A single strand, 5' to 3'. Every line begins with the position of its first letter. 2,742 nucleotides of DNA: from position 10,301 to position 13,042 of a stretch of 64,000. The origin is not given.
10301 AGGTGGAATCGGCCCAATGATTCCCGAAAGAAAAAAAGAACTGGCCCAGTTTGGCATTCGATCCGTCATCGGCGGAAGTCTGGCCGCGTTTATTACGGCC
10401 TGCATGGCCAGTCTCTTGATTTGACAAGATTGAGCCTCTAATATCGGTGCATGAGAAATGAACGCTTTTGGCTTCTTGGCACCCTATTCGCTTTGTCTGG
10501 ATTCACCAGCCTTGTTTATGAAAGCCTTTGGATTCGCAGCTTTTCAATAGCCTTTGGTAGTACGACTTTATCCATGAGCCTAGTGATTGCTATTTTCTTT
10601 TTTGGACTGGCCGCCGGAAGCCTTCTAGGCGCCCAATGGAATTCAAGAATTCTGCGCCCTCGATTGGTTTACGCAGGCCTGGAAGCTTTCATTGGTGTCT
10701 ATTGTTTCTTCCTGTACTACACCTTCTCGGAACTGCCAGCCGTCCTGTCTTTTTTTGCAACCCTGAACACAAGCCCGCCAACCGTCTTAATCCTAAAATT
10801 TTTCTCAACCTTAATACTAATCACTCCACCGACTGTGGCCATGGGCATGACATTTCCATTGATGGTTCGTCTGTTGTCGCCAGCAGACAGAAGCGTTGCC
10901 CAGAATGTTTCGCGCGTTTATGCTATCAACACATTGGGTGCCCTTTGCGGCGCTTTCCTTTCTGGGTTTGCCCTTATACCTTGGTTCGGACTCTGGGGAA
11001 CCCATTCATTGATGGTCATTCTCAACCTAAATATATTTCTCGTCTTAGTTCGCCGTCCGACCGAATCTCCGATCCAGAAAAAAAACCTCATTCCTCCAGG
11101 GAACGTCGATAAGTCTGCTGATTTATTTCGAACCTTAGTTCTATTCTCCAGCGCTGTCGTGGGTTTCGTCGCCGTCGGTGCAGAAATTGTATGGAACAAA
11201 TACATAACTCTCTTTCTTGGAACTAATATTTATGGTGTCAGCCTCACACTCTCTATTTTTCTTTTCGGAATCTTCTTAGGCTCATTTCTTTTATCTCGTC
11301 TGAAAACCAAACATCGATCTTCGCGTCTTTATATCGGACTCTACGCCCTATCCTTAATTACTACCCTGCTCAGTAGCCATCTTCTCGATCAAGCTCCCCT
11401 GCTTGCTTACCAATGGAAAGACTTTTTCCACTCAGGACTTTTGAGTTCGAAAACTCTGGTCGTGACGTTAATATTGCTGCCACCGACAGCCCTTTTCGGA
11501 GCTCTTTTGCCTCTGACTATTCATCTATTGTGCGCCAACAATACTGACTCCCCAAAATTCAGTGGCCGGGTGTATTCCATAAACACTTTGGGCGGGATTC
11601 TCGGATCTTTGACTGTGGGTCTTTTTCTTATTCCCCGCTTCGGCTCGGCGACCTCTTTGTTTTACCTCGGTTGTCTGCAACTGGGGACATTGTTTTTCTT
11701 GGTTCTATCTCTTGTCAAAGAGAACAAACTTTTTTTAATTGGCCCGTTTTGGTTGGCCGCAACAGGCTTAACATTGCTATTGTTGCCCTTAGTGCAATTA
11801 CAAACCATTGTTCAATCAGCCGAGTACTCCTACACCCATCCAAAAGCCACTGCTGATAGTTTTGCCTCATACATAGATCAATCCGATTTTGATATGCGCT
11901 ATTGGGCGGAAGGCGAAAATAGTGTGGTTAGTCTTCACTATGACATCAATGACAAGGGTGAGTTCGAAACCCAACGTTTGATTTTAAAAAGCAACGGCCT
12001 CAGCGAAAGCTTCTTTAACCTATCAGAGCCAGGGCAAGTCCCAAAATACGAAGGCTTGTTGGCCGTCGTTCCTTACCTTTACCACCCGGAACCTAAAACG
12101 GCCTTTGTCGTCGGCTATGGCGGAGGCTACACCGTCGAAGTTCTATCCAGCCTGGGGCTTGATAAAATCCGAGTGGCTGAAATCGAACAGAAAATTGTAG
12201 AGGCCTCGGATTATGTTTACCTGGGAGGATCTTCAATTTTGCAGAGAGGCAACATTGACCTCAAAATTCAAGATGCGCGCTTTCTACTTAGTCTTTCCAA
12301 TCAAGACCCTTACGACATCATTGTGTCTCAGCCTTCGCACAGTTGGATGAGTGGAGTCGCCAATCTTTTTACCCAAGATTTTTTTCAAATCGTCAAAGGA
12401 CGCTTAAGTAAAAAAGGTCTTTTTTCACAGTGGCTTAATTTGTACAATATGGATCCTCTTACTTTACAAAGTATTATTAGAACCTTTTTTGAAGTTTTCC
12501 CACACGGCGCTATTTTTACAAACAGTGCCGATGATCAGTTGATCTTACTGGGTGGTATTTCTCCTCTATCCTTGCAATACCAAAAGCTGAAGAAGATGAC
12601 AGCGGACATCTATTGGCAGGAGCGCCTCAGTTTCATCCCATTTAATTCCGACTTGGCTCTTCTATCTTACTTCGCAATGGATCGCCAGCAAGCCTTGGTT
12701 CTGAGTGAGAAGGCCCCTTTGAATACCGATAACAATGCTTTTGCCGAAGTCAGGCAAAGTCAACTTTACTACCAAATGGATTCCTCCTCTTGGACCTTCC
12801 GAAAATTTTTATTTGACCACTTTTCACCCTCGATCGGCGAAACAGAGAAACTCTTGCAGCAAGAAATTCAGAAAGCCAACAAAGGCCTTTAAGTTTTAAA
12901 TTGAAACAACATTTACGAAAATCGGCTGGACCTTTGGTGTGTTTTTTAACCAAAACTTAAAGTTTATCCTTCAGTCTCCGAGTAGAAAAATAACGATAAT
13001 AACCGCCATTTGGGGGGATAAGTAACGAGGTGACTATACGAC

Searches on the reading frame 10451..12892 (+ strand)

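Call 72: search_protein_families(library=pfam, proteins=[window:10451-12892:+], max_evalue=0.00001)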
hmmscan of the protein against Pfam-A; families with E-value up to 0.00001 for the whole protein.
window:10451-12892:+ (813 aa): 1 family
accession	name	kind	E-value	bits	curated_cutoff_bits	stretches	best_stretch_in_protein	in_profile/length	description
PF01564.23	Spermine_synth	-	2.9e-07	30.6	22.9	1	533-684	4-154/186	Spermine/spermidine synthase domain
